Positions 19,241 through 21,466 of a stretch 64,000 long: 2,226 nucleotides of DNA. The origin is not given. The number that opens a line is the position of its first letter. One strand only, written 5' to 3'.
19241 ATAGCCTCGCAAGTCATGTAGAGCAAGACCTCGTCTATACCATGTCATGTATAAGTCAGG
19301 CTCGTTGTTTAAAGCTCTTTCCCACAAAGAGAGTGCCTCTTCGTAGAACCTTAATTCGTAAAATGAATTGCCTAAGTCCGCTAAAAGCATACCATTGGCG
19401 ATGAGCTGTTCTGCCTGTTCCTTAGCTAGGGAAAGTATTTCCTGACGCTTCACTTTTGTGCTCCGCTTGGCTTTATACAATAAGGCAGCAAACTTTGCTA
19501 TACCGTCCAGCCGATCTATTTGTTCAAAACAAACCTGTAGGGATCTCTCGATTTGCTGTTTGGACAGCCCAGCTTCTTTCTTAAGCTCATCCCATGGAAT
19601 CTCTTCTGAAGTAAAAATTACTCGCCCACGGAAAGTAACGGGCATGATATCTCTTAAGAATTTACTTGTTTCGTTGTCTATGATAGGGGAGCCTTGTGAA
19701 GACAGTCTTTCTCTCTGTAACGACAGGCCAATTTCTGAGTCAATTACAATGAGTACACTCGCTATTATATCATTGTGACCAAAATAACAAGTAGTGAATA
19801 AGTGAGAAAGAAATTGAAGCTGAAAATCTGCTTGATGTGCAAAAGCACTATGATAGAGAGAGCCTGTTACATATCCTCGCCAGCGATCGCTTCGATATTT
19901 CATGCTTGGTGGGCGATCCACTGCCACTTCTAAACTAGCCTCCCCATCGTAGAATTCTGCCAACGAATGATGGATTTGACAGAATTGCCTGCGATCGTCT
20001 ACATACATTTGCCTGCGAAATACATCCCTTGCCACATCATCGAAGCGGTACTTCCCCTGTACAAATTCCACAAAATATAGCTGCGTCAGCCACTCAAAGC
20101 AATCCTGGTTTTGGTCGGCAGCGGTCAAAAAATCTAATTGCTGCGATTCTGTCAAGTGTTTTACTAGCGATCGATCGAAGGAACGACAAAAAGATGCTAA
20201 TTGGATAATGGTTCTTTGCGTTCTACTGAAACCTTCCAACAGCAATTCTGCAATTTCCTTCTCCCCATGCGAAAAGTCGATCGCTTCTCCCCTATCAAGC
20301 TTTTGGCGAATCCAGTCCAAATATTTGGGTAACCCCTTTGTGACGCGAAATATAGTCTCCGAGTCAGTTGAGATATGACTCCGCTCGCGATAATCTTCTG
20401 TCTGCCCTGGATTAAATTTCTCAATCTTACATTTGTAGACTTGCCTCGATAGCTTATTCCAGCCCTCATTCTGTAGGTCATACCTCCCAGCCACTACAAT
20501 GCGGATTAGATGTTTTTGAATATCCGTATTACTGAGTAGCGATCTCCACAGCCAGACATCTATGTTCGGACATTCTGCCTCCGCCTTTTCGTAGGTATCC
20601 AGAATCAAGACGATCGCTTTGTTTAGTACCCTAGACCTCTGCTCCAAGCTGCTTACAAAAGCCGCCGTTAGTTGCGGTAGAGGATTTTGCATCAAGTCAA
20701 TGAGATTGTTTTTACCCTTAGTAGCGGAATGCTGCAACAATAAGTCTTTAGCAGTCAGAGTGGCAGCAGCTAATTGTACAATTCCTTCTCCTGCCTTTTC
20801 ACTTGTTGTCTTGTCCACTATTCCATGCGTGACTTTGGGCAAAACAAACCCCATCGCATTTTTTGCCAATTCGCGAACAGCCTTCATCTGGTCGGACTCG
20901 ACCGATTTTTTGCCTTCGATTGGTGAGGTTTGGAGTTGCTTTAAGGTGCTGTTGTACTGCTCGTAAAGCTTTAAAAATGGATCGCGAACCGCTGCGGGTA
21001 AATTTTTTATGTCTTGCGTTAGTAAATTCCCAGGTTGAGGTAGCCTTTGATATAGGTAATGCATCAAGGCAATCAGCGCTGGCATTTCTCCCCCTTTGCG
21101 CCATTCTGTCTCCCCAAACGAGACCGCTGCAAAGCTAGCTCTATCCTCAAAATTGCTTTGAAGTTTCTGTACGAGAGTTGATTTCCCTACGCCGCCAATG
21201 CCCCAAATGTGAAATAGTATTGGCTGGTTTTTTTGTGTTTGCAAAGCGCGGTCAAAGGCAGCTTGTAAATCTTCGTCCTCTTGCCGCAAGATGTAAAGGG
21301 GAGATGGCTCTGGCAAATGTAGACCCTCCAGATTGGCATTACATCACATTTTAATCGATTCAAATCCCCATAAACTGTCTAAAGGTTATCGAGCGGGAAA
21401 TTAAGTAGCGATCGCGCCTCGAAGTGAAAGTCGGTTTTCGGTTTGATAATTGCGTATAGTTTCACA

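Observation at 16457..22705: J-domain protein, GNAT and giant STAND NTPase-TPR on one strand (possible operon)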

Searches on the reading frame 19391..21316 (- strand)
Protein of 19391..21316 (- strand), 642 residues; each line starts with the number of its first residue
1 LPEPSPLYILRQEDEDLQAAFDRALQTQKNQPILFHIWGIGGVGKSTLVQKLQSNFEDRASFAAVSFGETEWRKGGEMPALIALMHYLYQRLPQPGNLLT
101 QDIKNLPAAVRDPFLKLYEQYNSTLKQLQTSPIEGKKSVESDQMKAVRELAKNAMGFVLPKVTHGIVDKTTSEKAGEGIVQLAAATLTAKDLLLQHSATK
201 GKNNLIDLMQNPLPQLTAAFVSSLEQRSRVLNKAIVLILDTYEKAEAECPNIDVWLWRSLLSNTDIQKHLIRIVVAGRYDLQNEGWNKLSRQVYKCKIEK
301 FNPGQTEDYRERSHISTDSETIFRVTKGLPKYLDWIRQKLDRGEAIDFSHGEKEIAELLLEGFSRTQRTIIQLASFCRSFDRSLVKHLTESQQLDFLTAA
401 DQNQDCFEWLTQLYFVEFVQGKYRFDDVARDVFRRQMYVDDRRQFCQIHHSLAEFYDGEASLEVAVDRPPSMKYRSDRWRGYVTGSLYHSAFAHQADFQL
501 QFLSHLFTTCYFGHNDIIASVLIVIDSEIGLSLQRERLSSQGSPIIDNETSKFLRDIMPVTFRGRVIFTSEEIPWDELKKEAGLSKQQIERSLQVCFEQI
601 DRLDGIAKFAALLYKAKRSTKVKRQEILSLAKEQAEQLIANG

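Call 8: search_protein_families(library=pfam, proteins=[window:19391-21316:-], max_evalue=10)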
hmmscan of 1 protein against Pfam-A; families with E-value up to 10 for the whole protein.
seq(642 aa): 12 families
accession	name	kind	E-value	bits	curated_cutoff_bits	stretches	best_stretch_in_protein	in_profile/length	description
PF13191.12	AAA_16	-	6.8e-05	23.9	32.6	1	7-78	2-64/167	AAA ATPase domain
PF07693.20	KAP_NTPase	-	0.0056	16.4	20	1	28-243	15-161/293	KAP family P-loop domain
PF05729.18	NACHT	-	0.0062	16.8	26.7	1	38-63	6-31/167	NACHT domain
PF24883.2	NPHP3_N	-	0.0082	16.8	24.8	1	21-125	12-116/164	Nephrocystin 3, N-terminal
PF00931.28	NB-ARC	-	0.0085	15.8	23.5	1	29-57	15-43/248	NB-ARC domain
PF25201.1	nSTAND6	-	0.0088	16.5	27.7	1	24-57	11-43/148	Novel STAND NTPase 6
PF13401.12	AAA_22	-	0.034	14.9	27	1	37-61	10-37/130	AAA domain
PF03193.22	RsgA_GTPase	-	0.078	13.2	30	1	35-57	109-131/174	RsgA GTPase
PF01443.25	Viral_helicase1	-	0.088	13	21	1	36-69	2-36/228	Viral superfamily 1 RNA helicase core domain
PF01637.24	ATPase_2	-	0.13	12.5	33.2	0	28-59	18-47/225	ATPase domain predominantly from Archaea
PF13173.12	AAA_14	-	0.17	12.3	27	1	37-75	7-45/129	AAA domain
PF03308.22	MeaB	-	0.21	11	23.1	1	37-64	38-65/273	Methylmalonyl Co-A mutase-associated GTPase MeaB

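Call 9: search_protein_families(library=ncbifam, proteins=[window:19391-21316:-], max_evalue=1)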
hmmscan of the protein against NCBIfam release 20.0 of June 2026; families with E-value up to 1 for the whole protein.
seq(642 aa): 9 families
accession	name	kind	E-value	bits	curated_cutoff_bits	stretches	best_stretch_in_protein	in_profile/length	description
TIGR01613.1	primase_Cterm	subfamily_domain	0.0055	15.6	108.7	1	17-60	61-104/304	phage/plasmid primase, P4 family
TIGR03420.1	DnaA_homol_Hda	equivalog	0.015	14.8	194.8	1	19-67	27-74/226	DnaA regulatory inactivator Hda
NF003122.0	PRK04040.1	equivalog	0.046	13.2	155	1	37-70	7-38/189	adenylate kinase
TIGR00064.1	ftsY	equivalog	0.046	13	260.7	1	22-66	69-113/279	signal recognition particle-docking protein FtsY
NF047608.1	LIC13292_fam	subfamily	0.066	13.3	200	1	344-372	99-127/166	LIC13292 family transcriptional regulator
NF005923.0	PRK07933.1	equivalog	0.081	12.3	193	1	35-67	3-36/213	dTMP kinase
TIGR00750.1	lao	equivalog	0.12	11.4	240.75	1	36-62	38-64/300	methylmalonyl Co-A mutase-associated GTPase MeaB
NF008335.0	PRK11121.1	equivalog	0.16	11.8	199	1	231-279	78-131/154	anaerobic ribonucleoside-triphosphate reductase-activating protein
NF010248.0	PRK13695.1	equivalog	0.17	11.6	156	1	35-76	6-46/180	NTPase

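Call 13: find_homologous_proteins(query=window:19391-21316:-, max_evalue=0.001)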
Query seq(642 aa) (642 aa): 264 proteins with E <= 0.001 among 8000 candidates; the best 120 are listed.
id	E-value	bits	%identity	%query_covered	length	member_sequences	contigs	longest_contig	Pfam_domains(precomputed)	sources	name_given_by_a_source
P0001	6.7e-151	522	46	86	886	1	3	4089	PF25063.1,PF03704.24,PF13431.13,PF23914.2,PF13414.13,PF13176.13,PF13428.13,PF13374.13,PF14559.13,PF24575.2,PF13371.13,PF00515.35,PF04212.25,PF12895.14,PF13424.13,PF21033.5,PF13432.13,PF13181.13,PF12968.14,PF01239.29,PF07719.24,PF13174.13,PF20308.5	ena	-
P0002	3.8e-145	503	43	98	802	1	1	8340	PF13431.13,PF13414.13,PF13176.13,PF12569.15,PF13401.13,PF13428.13,PF13191.13,PF13374.13,PF14559.13,PF24575.2,PF13371.13,PF00515.35,PF13424.13,PF21033.5,PF13432.13,PF13181.13,PF01239.29,PF07719.24,PF13174.13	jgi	-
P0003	1.4e-143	498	43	98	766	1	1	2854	PF13431.13,PF13414.13,PF13176.13,PF13428.13,PF13191.13,PF13374.13,PF14559.13,PF24575.2,PF13371.13,PF00515.35,PF12895.14,PF13424.13,PF13432.13,PF13181.13,PF07719.24,PF13174.13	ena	-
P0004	4.9e-142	492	42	99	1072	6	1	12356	PF03704.24,PF09976.16,PF12862.14,PF13414.13,PF21545.4,PF12569.15,PF17169.10,PF13374.13,PF07721.21,PF24575.2,PF00515.35,PF04212.25,PF13424.13,PF14561.13,PF07719.24,PF13174.13,PF20308.5,PF25063.1,PF14853.13,PF13431.13,PF23914.2,PF25062.2,PF13176.13,PF13428.13,PF25064.2,PF14559.13,PF25575.1,PF13371.13,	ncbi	-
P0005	1.0e-140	488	42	99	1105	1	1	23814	PF17140.11,PF03704.24,PF13414.13,PF12569.15,PF17169.10,PF13374.13,PF07721.21,PF24575.2,PF00515.35,PF13424.13,PF07719.24,PF13174.13,PF20308.5,PF25063.1,PF14853.13,PF13431.13,PF23914.2,PF22323.2,PF13176.13,PF13428.13,PF25064.2,PF14559.13,PF25575.1,PF10516.16,PF13371.13,PF22860.3,PF12895.14,PF21033.5,P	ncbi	-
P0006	1.9e-139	484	43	96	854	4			PF13431.13,PF13414.13,PF13428.13,PF13374.13,PF13371.13,PF00515.35,PF13424.13,PF13432.13,PF13181.13,PF01239.29,PF07719.24,PF13174.13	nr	nr:tetratricopeptide repeat protein [Coleofasciculus sp. LEGE 07081]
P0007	6.6e-138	479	41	99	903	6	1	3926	PF03704.24,PF13414.13,PF21545.4,PF13401.13,PF13191.13,PF13374.13,PF24575.2,PF24883.3,PF00515.35,PF13424.13,PF07719.24,PF13174.13,PF25063.1,PF13431.13,PF23914.2,PF25062.2,PF13176.13,PF13428.13,PF14559.13,PF10516.16,PF13371.13,PF12895.14,PF21033.5,PF13432.13,PF13181.13,PF12968.14,PF01239.29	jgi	jgi:tetratricopeptide (TPR) repeat protein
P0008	1.4e-135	471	40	99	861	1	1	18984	PF03704.24,PF13431.13,PF23914.2,PF13414.13,PF13176.13,PF13428.13,PF13191.13,PF13374.13,PF14559.13,PF24575.2,PF10516.16,PF13371.13,PF24883.3,PF00515.35,PF12895.14,PF13424.13,PF21033.5,PF13432.13,PF13181.13,PF01239.29,PF07719.24,PF13174.13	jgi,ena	-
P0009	3.2e-133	463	40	99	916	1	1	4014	PF03704.24,PF13431.13,PF23914.2,PF25062.2,PF13414.13,PF13176.13,PF17004.12,PF13428.13,PF13191.13,PF13374.13,PF07721.21,PF14559.13,PF13371.13,PF00515.35,PF12895.14,PF13424.13,PF21033.5,PF13432.13,PF13181.13,PF12968.14,PF01239.29,PF07719.24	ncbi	-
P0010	1.8e-132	461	50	68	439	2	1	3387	-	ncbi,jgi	jgi:hypothetical protein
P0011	4.7e-132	459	41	99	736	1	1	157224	PF14559.13,PF13431.13,PF13414.13,PF00515.35,PF13424.13,PF13432.13,PF13181.13,PF07719.24,PF13174.13,PF13191.13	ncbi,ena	-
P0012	7.2e-132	459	40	99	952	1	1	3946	PF03704.24,PF13414.13,PF12569.15,PF17169.10,PF13401.13,PF13191.13,PF13374.13,PF07721.21,PF24575.2,PF00515.35,PF13424.13,PF13429.13,PF07719.24,PF13174.13,PF20308.5,PF13431.13,PF23914.2,PF13176.13,PF13428.13,PF14559.13,PF10516.16,PF13371.13,PF12895.14,PF21033.5,PF13432.13,PF13181.13,PF12968.14,PF01239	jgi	-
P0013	9.1e-132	459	40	98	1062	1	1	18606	PF03704.24,PF13414.13,PF21545.4,PF12569.15,PF17004.12,PF13191.13,PF13374.13,PF07721.21,PF24575.2,PF02259.30,PF00515.35,PF13424.13,PF14561.13,PF07719.24,PF13174.13,PF20308.5,PF25063.1,PF13431.13,PF23914.2,PF13176.13,PF13428.13,PF25064.2,PF14559.13,PF10516.16,PF13371.13,PF12895.14,PF21033.5,PF13432.13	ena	-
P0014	1.5e-131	458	40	99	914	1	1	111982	PF03704.24,PF13431.13,PF23914.2,PF13414.13,PF13176.13,PF13428.13,PF13374.13,PF14559.13,PF13371.13,PF00515.35,PF22860.3,PF12895.14,PF13424.13,PF21033.5,PF13432.13,PF13429.13,PF13181.13,PF12968.14,PF01239.29,PF07719.24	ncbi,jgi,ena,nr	ncbi:MAG: tetratricopeptide repeat protein [Aphanothece sp. CMT-3BRIN-NPC111]|jgi:tetratricopeptide 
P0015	3.7e-131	457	41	99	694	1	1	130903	-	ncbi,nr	ncbi:hypothetical protein H6G04_10170 [Calothrix membranacea FACHB-236]|nr:hypothetical protein [Cal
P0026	9.8e-125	435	39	99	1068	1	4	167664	PF03704.24,PF09976.16,PF13414.13,PF21545.4,PF12569.15,PF13191.13,PF13374.13,PF07721.21,PF24575.2,PF21329.3,PF00515.35,PF13424.13,PF07719.24,PF13174.13,PF20308.5,PF13431.13,PF23914.2,PF13176.13,PF13428.13,PF25064.2,PF14559.13,PF13371.13,PF12895.14,PF21033.5,PF13432.13,PF13181.13,PF12968.14,PF01239.29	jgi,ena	-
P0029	2.1e-124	434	37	99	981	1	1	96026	PF03704.24,PF13414.13,PF12569.15,PF17169.10,PF13191.13,PF13374.13,PF07721.21,PF24575.2,PF00515.35,PF13424.13,PF13429.13,PF07719.24,PF13174.13,PF20308.5,PF25063.1,PF14853.13,PF13431.13,PF23914.2,PF25062.2,PF13176.13,PF13428.13,PF14559.13,PF10516.16,PF13371.13,PF12895.14,PF21033.5,PF13432.13,PF13181.1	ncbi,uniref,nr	ncbi:tetratricopeptide repeat protein [Coleofasciculus sp. FACHB-129]|uniref:tetratricopeptide repea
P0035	2.7e-122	427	39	100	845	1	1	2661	PF03704.24,PF13431.13,PF13414.13,PF13176.13,PF13401.13,PF13428.13,PF13191.13,PF13374.13,PF14559.13,PF24575.2,PF13371.13,PF00515.35,PF13424.13,PF21033.5,PF13432.13,PF13181.13,PF01239.29,PF07719.24,PF13174.13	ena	-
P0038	2.8e-121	424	37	99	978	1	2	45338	PF03704.24,PF13414.13,PF13191.13,PF13374.13,PF07721.21,PF24575.2,PF00515.35,PF13424.13,PF13429.13,PF07719.24,PF13174.13,PF25063.1,PF14853.13,PF13431.13,PF23914.2,PF25062.2,PF13176.13,PF13428.13,PF14559.13,PF10516.16,PF13371.13,PF12895.14,PF21033.5,PF13432.13,PF13181.13,PF12968.14,PF01239.29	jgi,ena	jgi:tetratricopeptide (TPR) repeat protein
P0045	1.8e-119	418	39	96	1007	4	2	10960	PF03704.24,PF13414.13,PF12569.15,PF13401.13,PF12688.14,PF00931.29,PF13191.13,PF13374.13,PF07721.21,PF23231.2,PF24575.2,PF00515.35,PF13424.13,PF13429.13,PF07719.24,PF13174.13,PF20308.5,PF25063.1,PF13431.13,PF23914.2,PF13176.13,PF13428.13,PF25064.2,PF14559.13,PF27595.1,PF13371.13,PF12895.14,PF21033.5,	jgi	jgi:tetratricopeptide (TPR) repeat protein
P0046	1.9e-119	418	39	99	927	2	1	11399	PF03704.24,PF13431.13,PF13414.13,PF13176.13,PF13428.13,PF13191.13,PF13374.13,PF14559.13,PF13371.13,PF00515.35,PF13424.13,PF13432.13,PF13181.13,PF07719.24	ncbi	-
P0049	3.6e-119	417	38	98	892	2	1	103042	PF03704.24,PF13431.13,PF23914.2,PF13414.13,PF13176.13,PF13428.13,PF13191.13,PF13374.13,PF14559.13,PF13371.13,PF00515.35,PF12895.14,PF13424.13,PF21033.5,PF13432.13,PF13181.13,PF12968.14,PF01239.29,PF07719.24,PF13174.13,PF20308.5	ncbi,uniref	ncbi:tetratricopeptide repeat protein [Leptolyngbya sp. GB1-A1]|uniref:tetratricopeptide repeat prot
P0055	1.9e-117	411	40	88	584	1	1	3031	PF13401.13,PF13191.13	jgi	jgi:hypothetical protein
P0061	6.6e-115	403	39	99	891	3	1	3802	PF03704.24,PF13414.13,PF13191.13,PF13374.13,PF24575.2,PF00515.35,PF13424.13,PF07719.24,PF13174.13,PF14853.13,PF13431.13,PF23914.2,PF25062.2,PF13176.13,PF13428.13,PF14559.13,PF10516.16,PF13371.13,PF12895.14,PF21033.5,PF13432.13,PF13181.13,PF12968.14,PF01239.29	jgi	jgi:tetratricopeptide (TPR) repeat protein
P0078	7.1e-111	390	38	100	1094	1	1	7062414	PF03704.24,PF13414.13,PF13191.13,PF13374.13,PF24575.2,PF00515.35,PF04212.25,PF13424.13,PF14561.13,PF07719.24,PF13174.13,PF20308.5,PF13431.13,PF23914.2,PF13176.13,PF13428.13,PF25064.2,PF14559.13,PF10516.16,PF13371.13,PF12895.14,PF21033.5,PF13432.13,PF13181.13,PF12968.14,PF01239.29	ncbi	ncbi:tetratricopeptide repeat protein [Leptothoe sp. ISB3NOV94-8A]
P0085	1.5e-109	385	37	99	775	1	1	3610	PF13431.13,PF13414.13,PF13176.13,PF12569.15,PF13428.13,PF13191.13,PF14559.13,PF13371.13,PF00515.35,PF13424.13,PF13432.13,PF13181.13,PF07719.24,PF13174.13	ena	-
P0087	1.7e-108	382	37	98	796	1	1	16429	PF25063.1,PF13431.13,PF23914.2,PF13414.13,PF13176.13,PF13428.13,PF13191.13,PF13374.13,PF14559.13,PF24575.2,PF13371.13,PF00515.35,PF12895.14,PF13424.13,PF21033.5,PF13432.13,PF13181.13,PF01239.29,PF07719.24,PF13174.13,PF24726.2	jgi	jgi:tetratricopeptide (TPR) repeat protein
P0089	4.5e-108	380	37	100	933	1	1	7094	PF03704.24,PF13414.13,PF13401.13,PF13191.13,PF13374.13,PF07721.21,PF00515.35,PF13424.13,PF07719.24,PF13174.13,PF13431.13,PF23914.2,PF23300.4,PF13176.13,PF13428.13,PF25064.2,PF14559.13,PF13371.13,PF22860.3,PF12895.14,PF21033.5,PF13432.13,PF13181.13,PF12968.14,PF01239.29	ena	-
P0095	2.8e-103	364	45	66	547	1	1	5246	PF13191.13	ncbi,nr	ncbi:MAG: hypothetical protein LDL41_13695, partial [Coleofasciculus sp. S288]|nr:hypothetical prote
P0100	8.9e-101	356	35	98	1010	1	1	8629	PF03704.24,PF13414.13,PF12569.15,PF13191.13,PF13374.13,PF24575.2,PF02259.30,PF00515.35,PF13424.13,PF14561.13,PF07719.24,PF13174.13,PF20308.5,PF13431.13,PF23914.2,PF13176.13,PF13428.13,PF14559.13,PF13371.13,PF21033.5,PF13432.13,PF13181.13,PF12968.14,PF01239.29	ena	-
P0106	5.9e-100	353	38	82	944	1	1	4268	PF03704.24,PF13431.13,PF23914.2,PF13414.13,PF13176.13,PF13428.13,PF25064.2,PF13191.13,PF13374.13,PF14559.13,PF24575.2,PF13371.13,PF00515.35,PF12895.14,PF13424.13,PF13432.13,PF13181.13,PF01239.29,PF07719.24,PF13174.13,PF24726.2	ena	-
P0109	5.5e-99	350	39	76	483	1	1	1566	PF13191.13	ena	-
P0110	1.2e-98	349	37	82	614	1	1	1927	PF13191.13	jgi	jgi:hypothetical protein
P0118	8.8e-91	323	34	100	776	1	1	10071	PF13431.13,PF13414.13,PF13176.13,PF13428.13,PF13191.13,PF13374.13,PF14559.13,PF13371.13,PF00515.35,PF12895.14,PF13424.13,PF13432.13,PF13181.13,PF01239.29,PF07719.24,PF13174.13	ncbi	ncbi:MAG: tetratricopeptide repeat protein, partial [Cyanobacteria bacterium P01_F01_bin.150]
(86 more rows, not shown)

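Call 16: find_related_loci(query=A1, collection=genome_contigs, flank=8000)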
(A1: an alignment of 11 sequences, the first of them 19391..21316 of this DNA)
Query A1 (642 aa) in genome_contigs; peptide patterns used: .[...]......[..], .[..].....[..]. (x = any residue, [..] = any of these).
600 stretches matched a pattern (row limit reached: there are more); 28 encode a relative of the query (tblastn E <= 1e-3); 28 distinct loci.
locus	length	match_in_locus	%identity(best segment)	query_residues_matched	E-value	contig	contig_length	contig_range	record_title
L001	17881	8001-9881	40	1-640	7e-142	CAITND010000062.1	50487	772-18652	MAG: uncultured Oscillatoriales cyanobacterium isolate KTt_bin-1839 genome assembly, contig: bin-1839:062/277, whole gen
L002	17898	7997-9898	39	1-636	2e-136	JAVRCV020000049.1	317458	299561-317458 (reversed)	MAG: Aulosira sp. ZfuVER01 Aulosira_sp_ZfuVER01_49, whole genome shotgun sequence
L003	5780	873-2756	39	9-638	3e-134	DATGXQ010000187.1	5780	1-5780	MAG TPA_asm: Nostocaceae cyanobacterium isolate SMAG_U10613 k141_268605, whole genome shotgun sequence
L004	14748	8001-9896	38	8-641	3e-132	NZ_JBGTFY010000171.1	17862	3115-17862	MAG: Nostoc sp. isolate JTS-RE202 k141_11602837, whole genome shotgun sequence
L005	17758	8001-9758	39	31-639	2e-127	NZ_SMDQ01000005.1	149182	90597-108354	Nodosilinea sp. P-1105 NODE_5, whole genome shotgun sequence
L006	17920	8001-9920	38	1-641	5e-125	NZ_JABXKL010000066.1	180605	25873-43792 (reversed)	MAG: Nostoc sp. NMS9 NODE_19_length_180605_cov_158.412, whole genome shotgun sequence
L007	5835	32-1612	38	110-642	4e-109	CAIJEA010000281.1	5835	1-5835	MAG: uncultured cyanobacterium isolate I3-5_bin-680 genome assembly, contig: bin-680:281/754, whole genome shotgun seque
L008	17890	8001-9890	32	8-628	1e-94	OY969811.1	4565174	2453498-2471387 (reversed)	MAG: uncultured cyanobacterium isolate MFD02832.bin.c.1 genome assembly, chromosome: 1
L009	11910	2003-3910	34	2-641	3e-93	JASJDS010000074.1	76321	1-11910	MAG: Calothrix sp. MO_192.B10 MO_192.c_324, whole genome shotgun sequence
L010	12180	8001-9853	36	1-639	1e-92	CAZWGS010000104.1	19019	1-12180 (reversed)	MAG TPA_asm: uncultured bacterium isolate binchicken_co306_1 genome assembly, contig: NODE_302_length_19019_cov_14.93092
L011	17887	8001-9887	33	4-639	1e-92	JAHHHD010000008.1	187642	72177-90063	MAG: Drouetiella hepatica Uher 2000/2452 scaffold_42_c1, whole genome shotgun sequence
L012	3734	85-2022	34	4-638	1e-92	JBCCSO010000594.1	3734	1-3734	MAG: Chloroflexota bacterium isolate P01_D01_bin.58 k141_2771185_length_3734_cov_21.3014, whole genome shotgun sequence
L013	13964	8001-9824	32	2-625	2e-89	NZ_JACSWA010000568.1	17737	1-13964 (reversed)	Spirulina sp. CCY15215 CCY15215_568, whole genome shotgun sequence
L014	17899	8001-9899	31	2-638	2e-86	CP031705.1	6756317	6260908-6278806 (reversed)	Microcoleus vaginatus HSN003, whole genome shotgun sequence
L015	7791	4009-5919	31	2-641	3e-83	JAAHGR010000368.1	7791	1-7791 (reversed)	MAG: Symploca sp. SIO2E6 2E6_NODE_368, whole genome shotgun sequence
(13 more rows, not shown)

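Call 24: predict_structure(alignment_id=A1)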
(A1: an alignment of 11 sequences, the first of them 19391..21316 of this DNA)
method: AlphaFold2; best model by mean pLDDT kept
length: 642 residues; sequences in the alignment: 11
mean_pLDDT: 76.2   pTM: 0.65
mean pLDDT of the five models: 76.2, 72.9, 73.0, 69.8, 67.6
residues with pLDDT >= 90: 176; 70-90: 287; 50-70: 100; < 50: 79
segments of 3 or more residues with pLDDT < 50: 1-8, 97-110, 156-185, 279-285, 299-301, 533-543
pLDDT, mean of each block of 10 residues (from residue 1): 37 77 85 76 70 89 80 61 89 60 43 87 88 80 81 50 24 28 49 86 88 89 91 91 70 77 84 74 48 51 53 51 59 72 67 76 89 89 93 92 91 76 78 83 91 94 80 85 93 92 93 82 76 43 71 90 83 80 84 94 94 93 93 91 69
secondary structure, 60 per line:
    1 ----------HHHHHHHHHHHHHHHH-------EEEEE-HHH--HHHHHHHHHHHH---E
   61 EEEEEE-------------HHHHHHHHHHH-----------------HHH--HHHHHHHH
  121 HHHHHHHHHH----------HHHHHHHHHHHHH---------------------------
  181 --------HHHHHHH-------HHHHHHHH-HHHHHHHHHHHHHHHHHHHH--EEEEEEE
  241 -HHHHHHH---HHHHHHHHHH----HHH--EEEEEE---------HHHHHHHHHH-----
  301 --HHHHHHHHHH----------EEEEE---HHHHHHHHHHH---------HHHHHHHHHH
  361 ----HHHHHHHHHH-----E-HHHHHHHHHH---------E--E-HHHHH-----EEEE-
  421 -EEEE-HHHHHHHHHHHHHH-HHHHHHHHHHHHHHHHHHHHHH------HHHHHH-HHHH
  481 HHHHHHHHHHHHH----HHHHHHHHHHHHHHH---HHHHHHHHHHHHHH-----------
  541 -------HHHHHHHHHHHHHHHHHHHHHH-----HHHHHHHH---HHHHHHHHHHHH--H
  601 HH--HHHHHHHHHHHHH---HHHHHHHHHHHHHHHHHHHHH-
elements in order: H11-26 E34-38 H45-56 E60-66 H80-90 H113-130 H141-153 H189-195 H203-210 H212-231 E234-240 H242-248 H252-261 E271-276 H286-295 H303-312 E323-327 H331-341 H351-360 H365-374 H382-391 H406-410 E416-419 E422-425 H427-440 H442-463 H470-475 H477-493 H498-512 H516-529 H548-569 H575-582 H586-597 H605-617 H621-641
